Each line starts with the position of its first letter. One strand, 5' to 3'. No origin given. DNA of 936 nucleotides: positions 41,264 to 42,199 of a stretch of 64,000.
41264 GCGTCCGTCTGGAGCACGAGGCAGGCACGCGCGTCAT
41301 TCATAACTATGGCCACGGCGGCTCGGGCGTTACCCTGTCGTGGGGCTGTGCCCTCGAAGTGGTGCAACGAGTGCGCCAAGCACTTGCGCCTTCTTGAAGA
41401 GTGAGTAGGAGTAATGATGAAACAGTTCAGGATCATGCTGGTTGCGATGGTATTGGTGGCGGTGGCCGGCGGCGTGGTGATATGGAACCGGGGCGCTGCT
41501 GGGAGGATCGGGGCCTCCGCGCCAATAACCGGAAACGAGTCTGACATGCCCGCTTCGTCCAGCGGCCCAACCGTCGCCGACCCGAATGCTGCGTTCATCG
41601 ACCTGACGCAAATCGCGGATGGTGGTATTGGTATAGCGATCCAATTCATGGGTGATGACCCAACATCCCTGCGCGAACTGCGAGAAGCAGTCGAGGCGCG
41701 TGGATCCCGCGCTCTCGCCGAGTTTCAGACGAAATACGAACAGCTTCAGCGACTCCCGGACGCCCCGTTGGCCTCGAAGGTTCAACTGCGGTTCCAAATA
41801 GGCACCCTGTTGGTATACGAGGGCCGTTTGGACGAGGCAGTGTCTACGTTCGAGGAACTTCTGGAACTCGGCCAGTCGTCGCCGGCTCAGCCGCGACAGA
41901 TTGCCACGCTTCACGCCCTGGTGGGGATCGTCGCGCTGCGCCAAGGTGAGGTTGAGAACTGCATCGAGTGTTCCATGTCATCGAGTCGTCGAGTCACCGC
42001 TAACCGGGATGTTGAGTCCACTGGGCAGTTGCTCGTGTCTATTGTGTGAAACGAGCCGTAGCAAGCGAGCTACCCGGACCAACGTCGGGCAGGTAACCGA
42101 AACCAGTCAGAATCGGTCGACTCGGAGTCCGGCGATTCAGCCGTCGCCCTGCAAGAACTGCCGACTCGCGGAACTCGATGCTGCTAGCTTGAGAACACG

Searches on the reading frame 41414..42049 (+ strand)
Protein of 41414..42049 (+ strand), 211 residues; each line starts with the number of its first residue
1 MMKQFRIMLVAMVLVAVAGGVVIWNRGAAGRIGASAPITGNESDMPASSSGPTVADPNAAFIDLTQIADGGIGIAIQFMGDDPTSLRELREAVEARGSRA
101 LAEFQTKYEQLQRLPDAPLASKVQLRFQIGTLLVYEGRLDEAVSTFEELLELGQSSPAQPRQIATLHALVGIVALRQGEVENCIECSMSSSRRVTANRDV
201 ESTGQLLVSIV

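Call 52: search_protein_families(library=pfam, proteins=[window:41414-42049:+], max_evalue=0.001)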
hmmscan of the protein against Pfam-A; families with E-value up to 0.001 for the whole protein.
window:41414-42049:+ (211 aa): 1 family
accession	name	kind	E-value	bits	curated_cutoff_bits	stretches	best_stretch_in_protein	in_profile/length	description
PF13424.12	TPR_12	-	2.5e-06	28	30.1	0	128-178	8-59/77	Tetratricopeptide repeat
